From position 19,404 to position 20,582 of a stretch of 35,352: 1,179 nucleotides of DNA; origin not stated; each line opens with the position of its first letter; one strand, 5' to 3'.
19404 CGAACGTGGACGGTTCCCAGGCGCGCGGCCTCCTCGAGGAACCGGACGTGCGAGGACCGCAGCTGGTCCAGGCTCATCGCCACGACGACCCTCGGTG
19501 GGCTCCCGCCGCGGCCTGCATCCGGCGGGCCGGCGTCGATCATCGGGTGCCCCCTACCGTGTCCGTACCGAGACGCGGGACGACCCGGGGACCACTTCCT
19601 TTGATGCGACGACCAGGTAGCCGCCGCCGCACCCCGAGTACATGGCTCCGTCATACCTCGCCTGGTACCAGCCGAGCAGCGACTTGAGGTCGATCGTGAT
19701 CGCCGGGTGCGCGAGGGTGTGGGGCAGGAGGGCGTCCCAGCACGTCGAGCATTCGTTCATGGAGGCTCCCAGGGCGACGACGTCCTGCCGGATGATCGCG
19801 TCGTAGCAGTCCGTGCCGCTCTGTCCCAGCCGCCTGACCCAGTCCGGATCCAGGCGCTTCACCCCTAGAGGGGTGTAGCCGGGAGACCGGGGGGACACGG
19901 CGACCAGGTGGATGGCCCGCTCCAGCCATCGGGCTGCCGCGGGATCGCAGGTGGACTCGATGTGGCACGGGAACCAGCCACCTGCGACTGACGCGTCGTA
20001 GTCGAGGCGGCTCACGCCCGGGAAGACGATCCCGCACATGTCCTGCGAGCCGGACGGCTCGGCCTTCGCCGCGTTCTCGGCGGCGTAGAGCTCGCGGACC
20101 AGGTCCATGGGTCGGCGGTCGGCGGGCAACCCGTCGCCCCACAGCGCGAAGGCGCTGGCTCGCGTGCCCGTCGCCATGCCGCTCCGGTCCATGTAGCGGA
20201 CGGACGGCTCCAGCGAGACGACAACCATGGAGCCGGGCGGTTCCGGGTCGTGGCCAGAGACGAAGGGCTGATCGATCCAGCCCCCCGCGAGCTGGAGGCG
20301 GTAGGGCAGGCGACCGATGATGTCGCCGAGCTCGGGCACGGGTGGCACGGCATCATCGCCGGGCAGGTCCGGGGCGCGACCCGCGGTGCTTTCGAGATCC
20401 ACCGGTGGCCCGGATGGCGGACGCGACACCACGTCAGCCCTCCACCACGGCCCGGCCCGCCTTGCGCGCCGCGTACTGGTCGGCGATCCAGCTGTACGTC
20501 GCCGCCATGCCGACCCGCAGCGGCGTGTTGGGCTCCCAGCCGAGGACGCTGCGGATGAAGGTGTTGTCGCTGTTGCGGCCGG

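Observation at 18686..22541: LacI-controlled operon combining a genuine-looking GDP-mannose 3,5-epimerase with a GHMP sugar kinase and a HIGH-motif nucleotidyltransferase: candidate Leloir-like route for an L-sugar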

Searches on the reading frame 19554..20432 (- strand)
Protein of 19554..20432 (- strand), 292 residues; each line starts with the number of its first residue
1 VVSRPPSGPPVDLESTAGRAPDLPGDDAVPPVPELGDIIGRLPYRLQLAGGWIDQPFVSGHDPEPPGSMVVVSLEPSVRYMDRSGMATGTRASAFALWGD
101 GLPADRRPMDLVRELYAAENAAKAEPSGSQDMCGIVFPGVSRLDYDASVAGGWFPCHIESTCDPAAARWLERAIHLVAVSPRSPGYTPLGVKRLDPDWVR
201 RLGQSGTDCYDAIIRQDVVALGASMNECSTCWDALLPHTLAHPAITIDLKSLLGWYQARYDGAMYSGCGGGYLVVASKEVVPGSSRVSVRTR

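Call 3: search_protein_families(library=pfam, proteins=[window:19554-20432:-], max_evalue=0.01)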
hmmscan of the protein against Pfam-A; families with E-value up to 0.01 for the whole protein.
window:19554-20432:- (292 aa): 0 families

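Call 4: search_protein_families(library=ncbifam, proteins=[window:19554-20432:-], max_evalue=0.01)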
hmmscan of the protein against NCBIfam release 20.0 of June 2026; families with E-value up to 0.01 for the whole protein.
window:19554-20432:- (292 aa): 0 families

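Call 6: search_solved_structures(query=window:19554-20432:-, max_evalue=10, show_alignments=2)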
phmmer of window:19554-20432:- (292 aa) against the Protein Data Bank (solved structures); distinct sequences matched with E-value up to 10: 1.
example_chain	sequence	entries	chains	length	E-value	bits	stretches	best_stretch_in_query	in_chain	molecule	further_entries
8a22_Xe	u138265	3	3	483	0.49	12.8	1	33-142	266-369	mL124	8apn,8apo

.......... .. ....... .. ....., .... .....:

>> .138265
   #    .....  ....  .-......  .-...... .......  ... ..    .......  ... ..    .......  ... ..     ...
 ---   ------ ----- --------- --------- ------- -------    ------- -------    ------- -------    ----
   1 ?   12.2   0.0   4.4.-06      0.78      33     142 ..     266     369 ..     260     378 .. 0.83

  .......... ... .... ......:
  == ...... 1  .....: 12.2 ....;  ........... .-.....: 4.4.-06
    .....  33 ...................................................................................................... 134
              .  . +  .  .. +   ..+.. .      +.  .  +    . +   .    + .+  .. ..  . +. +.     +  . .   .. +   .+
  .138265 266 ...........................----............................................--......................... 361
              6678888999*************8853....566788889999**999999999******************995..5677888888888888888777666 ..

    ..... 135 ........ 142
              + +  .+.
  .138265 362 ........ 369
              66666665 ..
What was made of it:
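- Tried and rejected: Sequence-model searches on the middle protein found nothing significant: Pfam, NCBIfam and PDB phmmer (calls 3, 4, 6).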

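Call 13: find_homologous_proteins(query=window:19554-20432:-, max_evalue=0.001)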
Query window:19554-20432:- (292 aa): 7151 proteins with E <= 0.001 among 8000 candidates; the best 120 are listed.
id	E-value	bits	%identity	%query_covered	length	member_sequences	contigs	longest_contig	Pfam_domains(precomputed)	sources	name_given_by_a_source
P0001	1.7e-195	666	99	100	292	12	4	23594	-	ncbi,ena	-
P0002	5.8e-144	497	76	99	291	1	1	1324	-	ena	-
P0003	1.5e-143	496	75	99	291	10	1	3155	-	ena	-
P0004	6.9e-143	494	74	99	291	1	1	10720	-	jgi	jgi:hypothetical protein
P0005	7.0e-143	494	74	100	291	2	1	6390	-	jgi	jgi:hypothetical protein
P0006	1.2e-142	493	75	98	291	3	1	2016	-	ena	-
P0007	1.8e-142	492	81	90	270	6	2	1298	-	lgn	-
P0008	1.2e-141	490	74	99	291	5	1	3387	-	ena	-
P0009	2.0e-141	489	81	89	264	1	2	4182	-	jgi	jgi:hypothetical protein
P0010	2.6e-140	485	78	89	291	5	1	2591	-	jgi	jgi:hypothetical protein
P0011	2.0e-139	482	79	91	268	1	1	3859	-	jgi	-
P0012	1.0e-138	480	77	89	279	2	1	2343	-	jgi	jgi:hypothetical protein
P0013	1.3e-138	480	78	89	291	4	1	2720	-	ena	-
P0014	3.8e-138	478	74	99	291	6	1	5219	-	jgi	-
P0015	1.0e-137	477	76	92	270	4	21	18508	-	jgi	jgi:hypothetical protein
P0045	1.2e-120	421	70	87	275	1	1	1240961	-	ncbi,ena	-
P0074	2.6e-117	410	65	95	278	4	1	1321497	-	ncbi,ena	-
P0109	3.9e-115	402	66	92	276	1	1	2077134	-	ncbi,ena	-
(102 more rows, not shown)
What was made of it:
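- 19554..20432 (-): Unannotated GHMP-fold protein, a predicted anomeric kinase for an L-fucose/L-galactose-configured sugar. Conserved motifs: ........, GMATGTR, PSGSQDM and SGCGGGY. More than 7000 homologues exist, all named 'hypothetical' (call 13).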

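Call 15: find_encoding_contigs(protein=P0045, flank=10000, max_places=2)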
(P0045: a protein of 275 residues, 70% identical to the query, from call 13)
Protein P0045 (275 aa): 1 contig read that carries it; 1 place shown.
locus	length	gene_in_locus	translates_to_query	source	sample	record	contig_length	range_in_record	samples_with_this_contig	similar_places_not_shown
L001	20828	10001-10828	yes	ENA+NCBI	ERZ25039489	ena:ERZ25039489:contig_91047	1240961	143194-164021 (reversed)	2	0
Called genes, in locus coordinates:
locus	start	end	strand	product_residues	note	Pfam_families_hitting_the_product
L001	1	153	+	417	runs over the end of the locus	PF00403:HMA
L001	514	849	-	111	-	-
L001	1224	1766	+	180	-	PF00702:Hydrolase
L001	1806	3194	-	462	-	-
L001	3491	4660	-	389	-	-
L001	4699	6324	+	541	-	PF13380:CoA_binding_2, PF13607:Succ_CoA_lig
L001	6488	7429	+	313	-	-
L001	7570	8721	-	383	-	PF00483:NTP_transferase, PF12804:NTP_transf_3, PF22640:ManC_GMP_beta-helix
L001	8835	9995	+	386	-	PF01370:Epimerase, PF05368:NmrA, PF13460:NAD_binding_10 (weak), PF16363:GDP_Man_Dehyd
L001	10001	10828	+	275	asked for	-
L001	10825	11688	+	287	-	PF01467:CTP_transf_like (weak)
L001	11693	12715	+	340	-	PF00356:LacI, PF00532:Peripla_BP_1, PF13407:Peripla_BP_4, PF13377:Peripla_BP_3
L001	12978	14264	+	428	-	PF01120:Alpha_L_fucos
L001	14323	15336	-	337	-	PF00356:LacI, PF00532:Peripla_BP_1, PF13377:Peripla_BP_3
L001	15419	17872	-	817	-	PF13802:Gal_mutarotas_2, PF01055:Glyco_hydro_31_2nd, PF21365:Glyco_hydro_31_3rd, PF17137:DUF5110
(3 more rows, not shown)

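Call 16: find_encoding_contigs(protein=P0109, flank=10000, max_places=2)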
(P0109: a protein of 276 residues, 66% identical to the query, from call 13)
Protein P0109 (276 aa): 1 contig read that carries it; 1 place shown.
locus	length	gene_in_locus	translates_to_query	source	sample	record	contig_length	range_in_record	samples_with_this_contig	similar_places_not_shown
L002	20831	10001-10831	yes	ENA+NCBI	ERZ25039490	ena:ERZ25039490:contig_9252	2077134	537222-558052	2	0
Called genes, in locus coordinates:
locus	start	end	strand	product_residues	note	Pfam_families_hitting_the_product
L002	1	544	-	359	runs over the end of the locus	PF21338:Top1B_N_bact, PF01028:Topoisom_I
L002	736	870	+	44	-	-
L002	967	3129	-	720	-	PF01594:AI-2E_transport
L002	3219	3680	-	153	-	PF01814:Hemerythrin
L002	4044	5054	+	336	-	PF01544:CorA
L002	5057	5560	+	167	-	PF00230:MIP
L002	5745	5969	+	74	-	-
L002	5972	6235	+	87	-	-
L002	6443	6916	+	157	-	PF10604:Polyketide_cyc2, PF03364:Polyketide_cyc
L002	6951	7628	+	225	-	-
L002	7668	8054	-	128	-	PF18899:DUF5655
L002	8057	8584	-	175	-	PF21805:Imm5_like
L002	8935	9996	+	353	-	PF05368:NmrA (weak), PF01370:Epimerase, PF16363:GDP_Man_Dehyd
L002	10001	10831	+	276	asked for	-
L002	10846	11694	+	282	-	PF01467:CTP_transf_like (weak)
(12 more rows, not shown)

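Call 22: find_encoding_contigs(protein=P0074, flank=10000, max_places=2)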
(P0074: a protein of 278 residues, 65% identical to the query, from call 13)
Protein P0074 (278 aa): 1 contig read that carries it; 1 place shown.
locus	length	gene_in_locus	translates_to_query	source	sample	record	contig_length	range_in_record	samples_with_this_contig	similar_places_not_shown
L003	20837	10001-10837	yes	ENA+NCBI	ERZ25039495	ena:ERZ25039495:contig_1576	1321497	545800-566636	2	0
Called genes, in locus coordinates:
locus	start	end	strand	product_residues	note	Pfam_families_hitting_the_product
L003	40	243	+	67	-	PF00313:CSD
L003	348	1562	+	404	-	PF13439:Glyco_transf_4, PF00534:Glycos_transf_1, PF13692:Glyco_trans_1_4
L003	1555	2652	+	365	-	-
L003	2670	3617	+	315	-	PF04041:Glyco_hydro_130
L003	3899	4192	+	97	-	PF02148:zf-UBP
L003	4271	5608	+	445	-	PF12902:Ferritin-like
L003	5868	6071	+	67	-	PF00313:CSD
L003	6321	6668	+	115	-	-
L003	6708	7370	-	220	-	PF00702:Hydrolase, PF13419:HAD_2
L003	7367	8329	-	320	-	PF00294:PfkB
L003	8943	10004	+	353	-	PF05368:NmrA (weak), PF01370:Epimerase, PF16363:GDP_Man_Dehyd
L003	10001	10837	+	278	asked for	-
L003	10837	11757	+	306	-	PF01467:CTP_transf_like (weak)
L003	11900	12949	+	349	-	PF00356:LacI, PF00532:Peripla_BP_1, PF13407:Peripla_BP_4, PF13377:Peripla_BP_3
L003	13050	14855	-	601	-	PF07881:Fucose_iso_N1, PF07882:Fucose_iso_N2, PF02952:Fucose_iso_C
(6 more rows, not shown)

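Call 23: find_related_loci(query=A1, collection=genome_contigs, flank=10000)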
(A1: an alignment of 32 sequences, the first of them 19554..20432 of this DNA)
Query A1 (292 aa) in genome_contigs; peptide patterns used: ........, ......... (x = any residue, [..] = any of these).
600 stretches matched a pattern (row limit reached: there are more); 586 encode a relative of the query (tblastn E <= 1e-3); the best 80 are kept; 80 distinct loci.
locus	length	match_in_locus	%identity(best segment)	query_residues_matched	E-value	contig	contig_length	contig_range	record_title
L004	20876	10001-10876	74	1-292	6e-141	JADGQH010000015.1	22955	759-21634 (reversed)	MAG: Chloroflexota bacterium isolate Chersky.27_23 contig-100_128, whole genome shotgun sequence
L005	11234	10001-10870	73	2-291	6e-139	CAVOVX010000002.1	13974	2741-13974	MAG: uncultured Chloroflexia bacterium isolate MFD00031.bin.2.172 genome assembly, contig: contig_20643, whole genome sh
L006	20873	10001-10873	69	2-292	9e-131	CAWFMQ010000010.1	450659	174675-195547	MAG: uncultured Chloroflexia bacterium isolate MFD02134.bin.2.59 genome assembly, contig: contig_45979, whole genome sho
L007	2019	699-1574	65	5-291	1e-129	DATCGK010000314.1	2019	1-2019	MAG TPA_asm: Candidatus Limnocylindrales bacterium isolate SMAG_U7805 k141_322976, whole genome shotgun sequence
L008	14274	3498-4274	72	33-291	7e-121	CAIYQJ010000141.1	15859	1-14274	MAG: uncultured Chloroflexi bacterium isolate Kiruna_bin-01429 genome assembly, contig: bin-01429:141/476, whole genome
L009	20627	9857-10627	71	34-290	9e-120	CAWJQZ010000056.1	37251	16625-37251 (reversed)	MAG: uncultured Chloroflexia bacterium isolate MFD02979.bin.2.128 genome assembly, contig: contig_91952, whole genome sh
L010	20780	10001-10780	71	30-290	7e-119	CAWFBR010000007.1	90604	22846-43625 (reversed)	MAG: uncultured Chloroflexia bacterium isolate MFD02416.bin.1.333 genome assembly, contig: contig_15928, whole genome sh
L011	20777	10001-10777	70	32-291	5e-117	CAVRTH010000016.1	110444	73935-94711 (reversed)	MAG: uncultured Chloroflexia bacterium isolate MFD02923.bin.2.100 genome assembly, contig: contig_55242, whole genome sh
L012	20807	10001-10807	66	13-283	3e-116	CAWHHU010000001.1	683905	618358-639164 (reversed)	MAG: uncultured Chloroflexia bacterium isolate MFD01721.bin.1.363 genome assembly, contig: contig_15282, whole genome sh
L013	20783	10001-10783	71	30-291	1e-115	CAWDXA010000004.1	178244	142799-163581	MAG: uncultured Chloroflexia bacterium isolate MFD05942.bin.2.254 genome assembly, contig: contig_27324, whole genome sh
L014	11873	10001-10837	64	16-290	2e-115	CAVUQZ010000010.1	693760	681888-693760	MAG: uncultured Chloroflexia bacterium isolate MFD01299.bin.2.22 genome assembly, contig: contig_52928, whole genome sho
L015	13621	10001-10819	67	19-292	1e-114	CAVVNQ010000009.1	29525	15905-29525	MAG: uncultured Chloroflexia bacterium isolate MFD05684.bin.3.391 genome assembly, contig: contig_34149, whole genome sh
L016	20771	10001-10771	70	35-291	3e-114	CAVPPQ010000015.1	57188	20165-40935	MAG: uncultured Chloroflexia bacterium isolate MFD09848.bin.1.119 genome assembly, contig: contig_31536, whole genome sh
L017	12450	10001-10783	65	29-290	7e-114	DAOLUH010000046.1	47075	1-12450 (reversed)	MAG TPA_asm: Anaerolineae bacterium isolate AMR_MDS_4610 NODE_838_length_47075_cov_20.934028, whole genome shotgun seque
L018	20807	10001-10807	65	13-283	8e-114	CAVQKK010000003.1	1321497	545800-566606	MAG: uncultured Chloroflexia bacterium isolate MFD02416.bin.1.295 genome assembly, contig: contig_1576, whole genome sho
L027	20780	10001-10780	66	31-291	5e-112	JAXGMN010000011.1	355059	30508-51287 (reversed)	MAG: Thermoguttaceae bacterium isolate AnMBR.bin233 bin233_11, whole genome shotgun sequence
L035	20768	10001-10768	63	34-290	3e-111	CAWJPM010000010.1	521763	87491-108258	MAG: Pirellulales bacterium isolate MFD04492.bin.2.107 genome assembly, contig: contig_2021, whole genome shotgun sequen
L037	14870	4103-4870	65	34-290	7e-111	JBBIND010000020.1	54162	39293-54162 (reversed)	MAG: Acidobacteriota bacterium isolate QNS170220_bin_248 NODE_427_length_54162_cov_6.014822, whole genome shotgun sequen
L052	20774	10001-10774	63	33-291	3e-110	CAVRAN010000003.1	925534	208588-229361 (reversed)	MAG: uncultured Verrucomicrobiae bacterium isolate MFD04540.bin.1.22 genome assembly, contig: contig_1500, whole genome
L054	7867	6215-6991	62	32-291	3e-110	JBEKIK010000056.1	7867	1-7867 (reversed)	MAG: Thermoguttaceae bacterium isolate SPRUCE 299 SPRUCE_299_56, whole genome shotgun sequence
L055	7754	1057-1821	64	35-290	1e-109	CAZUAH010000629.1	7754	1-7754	MAG TPA_asm: uncultured Pirellulaceae bacterium isolate SRP077602_co5_269 genome assembly, contig: NODE_37621_length_775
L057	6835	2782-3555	62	34-292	6e-110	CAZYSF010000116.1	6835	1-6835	MAG TPA_asm: uncultured Anaerolineales bacterium isolate binchicken_co216_32 genome assembly, contig: k141_824428, whole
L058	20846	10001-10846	58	11-290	1e-109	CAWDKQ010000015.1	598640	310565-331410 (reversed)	MAG: Bryobacterales bacterium isolate MFD09286.bin.1.160 genome assembly, contig: contig_54902, whole genome shotgun seq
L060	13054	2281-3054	63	34-292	9e-110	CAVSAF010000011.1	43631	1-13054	MAG: uncultured Chloroflexia bacterium isolate MFD05942.bin.3.283 genome assembly, contig: contig_16884, whole genome sh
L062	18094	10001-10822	59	21-292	1e-109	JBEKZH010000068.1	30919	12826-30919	MAG: Bryobacteraceae bacterium isolate SPRUCE 694 SPRUCE_694_68, whole genome shotgun sequence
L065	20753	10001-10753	63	39-290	1e-109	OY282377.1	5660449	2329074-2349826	MAG: uncultured Latescibacteria bacterium genome assembly, chromosome: 1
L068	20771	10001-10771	64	33-290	3e-109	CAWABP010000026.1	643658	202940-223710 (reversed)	MAG: Candidatus Acidoferrales bacterium isolate MFD05377.bin.1.115 genome assembly, contig: contig_85097, whole genome s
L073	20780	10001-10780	63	31-290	6e-109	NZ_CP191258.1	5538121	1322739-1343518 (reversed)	Fontivita pretiosa strain B-254 chromosome, complete genome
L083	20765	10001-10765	63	35-290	5e-108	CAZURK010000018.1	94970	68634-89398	MAG TPA_asm: uncultured Pirellulaceae bacterium isolate SRP077602_co10_409 genome assembly, contig: NODE_481_length_9497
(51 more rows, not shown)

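Call 27: predict_structure(alignment_id=A1)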
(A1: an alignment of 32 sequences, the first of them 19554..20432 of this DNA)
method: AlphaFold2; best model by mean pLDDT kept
length: 292 residues; sequences in the alignment: 32
mean_pLDDT: 77.4   pTM: 0.78
mean pLDDT of the five models: 77.4, 72.1, 70.3, 69.1, 60.1
residues with pLDDT >= 90: 97; 70-90: 114; 50-70: 47; < 50: 34
segments of 3 or more residues with pLDDT < 50: 1-22, 24-28, 81-86
pLDDT, mean of each block of 10 residues (from residue 1): 37 30 45 70 75 55 67 72 51 88 90 87 70 87 78 76 95 89 76 84 93 97 96 89 88 96 79 91 89 87
secondary structure, 60 per line:
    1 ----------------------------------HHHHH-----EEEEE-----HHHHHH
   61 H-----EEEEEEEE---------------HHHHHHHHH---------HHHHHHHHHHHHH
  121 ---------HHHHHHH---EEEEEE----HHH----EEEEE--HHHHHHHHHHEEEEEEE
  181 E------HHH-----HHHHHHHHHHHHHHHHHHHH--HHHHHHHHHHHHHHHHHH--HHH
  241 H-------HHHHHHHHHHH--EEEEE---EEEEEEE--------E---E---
elements in order: H35-39 E45-49 H55-61 E67-74 H90-98 H108-120 H130-136 E140-145 E157-161 H164-173 E174-181 H196-215 H218-235 H238-241 H249-259 E262-266 E270-276
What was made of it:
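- It is poorly modelled (pLDDT below 50 at residues 81-86, call 27).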

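Call 30: fold_search(model_id=the predicted structure, library=pdb)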
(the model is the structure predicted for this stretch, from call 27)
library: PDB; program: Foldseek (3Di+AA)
matches with E <= 10: 211; with E <= 0.001: 57
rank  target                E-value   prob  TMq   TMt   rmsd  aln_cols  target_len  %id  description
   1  9iip                  1.8e-06  1.00  0.55  0.46   8.9       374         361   15  Fucokinase part of FKP with beta-L-fucose 1-phosphate (released 2025-03-05)
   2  4usk_A                2.2e-06  1.00  0.54  0.46   9.6       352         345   12  Unravelling the B. pseudomallei heptokinase WcbL: from Structure to Drug Discovery. (released 2016-01-13)
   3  4usm_A                6.3e-06  1.00  0.52  0.45   9.8       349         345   12  WcbL complex with glycerol bound to sugar site (released 2016-01-13)
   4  9iit_A                1.1e-05  1.00  0.54  0.19   8.9       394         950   14  Full length structure of FKP in complex with GTP and GDP (released 2025-03-05)
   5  4n3o_A                1.3e-05  1.00  0.49  0.45   9.3       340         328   11  2.4 Angstrom Resolution Crystal Structure of Putative Sugar Kinase from Campylobacter jejuni. (released 2013-10-16)
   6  3qt5_B                1.9e-05  1.00  0.42  0.39  11.2       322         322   12  Crystal structure of Staphylococcus epidermidis mevalonate diphosphate decarboxylase (released 2011-05-11)
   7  3k85_A                2.3e-05  1.00  0.52  0.50   8.7       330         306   12  Crystal structure of a D-glycero-D-manno-heptose 1-phosphate kinase from Bacteriodes thetaiotaomicron (released 2009-12-08)
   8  4dpu_A                2.3e-05  1.00  0.46  0.41   7.7       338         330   10  Crystal structure of Staphylococcus epidermidis S192A mevalonate diphosphate decarboxylase complexed with inhibitor 6- (released 2012-07-11)
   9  3qt8_B                2.4e-05  1.00  0.42  0.39  11.0       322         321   12  Crystal structure of mutant S192A Staphylococcus epidermidis mevalonate diphosphate decarboxylase complexed with inhib (released 2011-05-11)
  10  4dpt_A                2.4e-05  1.00  0.40  0.37  11.3       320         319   11  Crystal structure of Staphylococcus epidermidis mevalonate diphosphate decarboxylase complexed with inhibitor 6-FMVAPP (released 2012-07-11)
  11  4du7_B                2.8e-05  1.00  0.42  0.39  11.0       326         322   11  Crystal structure of Staphylococcus epidermidis mevalonate diphosphate decarboxylase complexed with substrate mevalona (released 2012-07-11)
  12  4dpy_B                2.8e-05  1.00  0.40  0.37  11.3       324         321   11  Crystal structure of Staphylococcus epidermidis S192A mevalonate diphosphate decarboxylase complexed with inhibitor DP (released 2012-07-11)
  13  4n3o_B                4.3e-05  1.00  0.44  0.41  11.2       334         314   10  2.4 Angstrom Resolution Crystal Structure of Putative Sugar Kinase from Campylobacter jejuni. (released 2013-10-16)
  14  4du8_B                4.3e-05  1.00  0.42  0.39  11.0       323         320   11  Crystal structure of Staphylococcus epidermidis D283A mevalonate diphosphate decarboxylase complexed with inhibitor DP (released 2012-07-11)
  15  4dpx_B                4.8e-05  1.00  0.40  0.37  12.0       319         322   12  Crystal structure of S192A Staphylococcus epidermidis mevalonate diphosphate decarboxylase (released 2012-07-11)
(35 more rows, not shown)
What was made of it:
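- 19554..20432 (-): Foldseek's top hit is the FKP fucokinase domain bound to beta-L-fucose-1-phosphate (9iip, E 1.8e-6), followed by the heptokinase WcbL (calls 27, 30).
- On GHMP kinase superfamily / L-fucokinase: The 50 listed are nearly all GHMP-family proteins: FKP kinase, WcbL, HddA-like, MDD, GalK and homoserine kinase (call 30).
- Kinase: the fold is nearest the FKP fucokinase bound to beta-L-fucose-1-phosphate (call 30).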

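Call 35: search_protein_families(library=pfam, proteins=[L055:2697-3791:+, L057:5515-6402:+, L062:7186-8811:+, L037:1302-3011:+, L068:9536-9931:+, L052:11894-13525:+, L083:7870-8802:-, L035:7791-8615:-, L054:4090-5163:-, L006:14636-15706:-], max_evalue=0.001)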
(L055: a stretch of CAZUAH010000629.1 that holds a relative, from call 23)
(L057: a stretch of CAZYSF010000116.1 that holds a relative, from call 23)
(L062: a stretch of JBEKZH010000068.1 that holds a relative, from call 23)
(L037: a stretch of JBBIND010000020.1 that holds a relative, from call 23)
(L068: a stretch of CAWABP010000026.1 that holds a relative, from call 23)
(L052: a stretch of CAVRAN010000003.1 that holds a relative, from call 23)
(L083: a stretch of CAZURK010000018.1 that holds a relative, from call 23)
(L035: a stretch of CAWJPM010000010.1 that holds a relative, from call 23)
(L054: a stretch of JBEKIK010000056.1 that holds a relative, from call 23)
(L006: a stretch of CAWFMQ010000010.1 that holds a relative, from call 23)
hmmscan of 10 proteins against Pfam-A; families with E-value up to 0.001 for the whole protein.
L055:2697-3791:+ (364 aa): 3 families
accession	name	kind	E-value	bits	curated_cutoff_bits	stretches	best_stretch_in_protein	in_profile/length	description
PF00483.29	NTP_transferase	-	1.7e-31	110.1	21.2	1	4-291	2-243/245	Nucleotidyl transferase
PF22640.1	ManC_GMP_beta-helix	-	2.3e-13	50.3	27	1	303-351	5-51/55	MannoseP isomerase/GMP-like beta-helix domain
PF12804.13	NTP_transf_3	-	1e-07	32.7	27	1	4-125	1-108/160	MobA-like NTP transferase domain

L057:5515-6402:+ (295 aa): 4 families
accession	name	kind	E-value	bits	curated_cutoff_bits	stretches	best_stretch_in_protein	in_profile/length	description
PF00005.33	ABC_tran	-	8.4e-30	104.6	25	1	45-200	1-137/137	ABC transporter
PF13304.12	AAA_21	-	3.4e-07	31.1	27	0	58-77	2-21/304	AAA domain, putative AbiEii toxin, Type IV TA system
PF02463.25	SMC_N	-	2.6e-06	27.5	40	1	156-243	121-210/220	RecF/RecN/SMC N terminal domain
PF09818.15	ABC_ATPase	-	7.2e-05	22.4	23.2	0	157-238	143-240/283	P-loop domain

L062:7186-8811:+ (541 aa): 2 families
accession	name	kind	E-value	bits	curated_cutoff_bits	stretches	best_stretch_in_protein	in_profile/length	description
PF01120.23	Alpha_L_fucos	-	2.2e-110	369.8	25.2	1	61-423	5-345/345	Alpha-L-fucosidase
PF16757.11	Fucosidase_C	-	2.2e-15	57.4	25.6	1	456-537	6-88/88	Alpha-L-fucosidase C-terminal domain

L037:1302-3011:+ (569 aa): 1 family
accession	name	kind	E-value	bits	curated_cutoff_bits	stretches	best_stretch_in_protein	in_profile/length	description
PF07959.18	Fucose_pyrophosphorylase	-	5.6e-59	200.6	34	1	98-496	3-415/418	Fucose pyrophosphorylase domain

L068:9536-9931:+ (131 aa): 1 family
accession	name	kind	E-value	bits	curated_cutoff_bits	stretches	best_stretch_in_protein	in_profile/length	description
PF05025.18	RbsD_FucU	-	3.4e-24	86.3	25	1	3-130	1-135/138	RbsD / FucU transport protein family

L052:11894-13525:+ (543 aa): 3 families
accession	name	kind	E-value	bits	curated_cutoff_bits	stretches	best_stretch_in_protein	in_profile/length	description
PF07690.21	MFS_1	-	8.6e-21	74.7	33.4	1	89-479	6-324/347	Major Facilitator Superfamily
PF03137.26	OATP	-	0.0002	20.2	25.8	1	343-446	286-378/545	Organic Anion Transporter Polypeptide (OATP) family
PF05977.19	MFS_3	-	0.00044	19.2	27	0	108-184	39-117/524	Transmembrane secretion effector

L083:7870-8802:- (310 aa): 3 families
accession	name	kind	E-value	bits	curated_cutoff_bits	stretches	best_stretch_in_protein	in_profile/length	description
PF12833.13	HTH_18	-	1.8e-21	76.7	33.6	1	225-302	2-79/80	Helix-turn-helix domain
PF00165.29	HTH_AraC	-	2.9e-19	69.1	26.6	2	270-302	11-42/42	Bacterial regulatory helix-turn-helix proteins, AraC family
PF02311.25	AraC_binding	-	1.4e-12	47.9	21.1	1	55-177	6-129/135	AraC-like ligand binding domain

L035:7791-8615:- (274 aa): 1 family
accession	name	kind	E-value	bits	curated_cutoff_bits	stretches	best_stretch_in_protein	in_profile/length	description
PF04337.18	DUF480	-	3e-45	154.4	25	1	19-158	1-143/149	Protein of unknown function, DUF480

L054:4090-5163:- (357 aa): 1 family
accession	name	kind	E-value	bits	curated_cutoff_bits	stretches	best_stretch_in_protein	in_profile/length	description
PF04616.20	Glyco_hydro_43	-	3.1e-55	188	32.2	1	57-342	9-288/288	Glycosyl hydrolases family 43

L006:14636-15706:- (356 aa): 9 families
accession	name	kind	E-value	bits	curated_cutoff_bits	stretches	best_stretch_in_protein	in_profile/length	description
PF01370.27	Epimerase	-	1.1e-34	120.3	20.9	1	26-267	2-240/240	NAD dependent epimerase/dehydratase family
PF16363.11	GDP_Man_Dehyd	-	1.4e-25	90.9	27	1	26-278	1-260/332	GDP-mannose 4,6 dehydratase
PF01073.25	3Beta_HSD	-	5.5e-15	55.6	22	1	26-213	1-190/280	3-beta hydroxysteroid dehydrogenase/isomerase family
PF02719.21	Polysacc_synt_2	-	4.4e-09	36.4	20.2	1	26-142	2-124/293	Polysaccharide biosynthesis protein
PF04321.23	RmlD_sub_bind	-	6e-09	35.8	27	1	24-187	2-138/287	RmlD substrate binding domain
PF08659.16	KR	-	1.4e-05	25.6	22.6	1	25-104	3-91/180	KR domain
PF07993.18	NAD_binding_4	-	9.5e-05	22.1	20.1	1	27-206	1-209/258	Male sterility protein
PF00106.31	adh_short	-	9.9e-05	22.3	26.6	1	26-92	4-70/195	short chain dehydrogenase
PF13460.12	NAD_binding_10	-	0.00016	22.1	27.2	1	29-151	1-103/184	NAD(P)H-binding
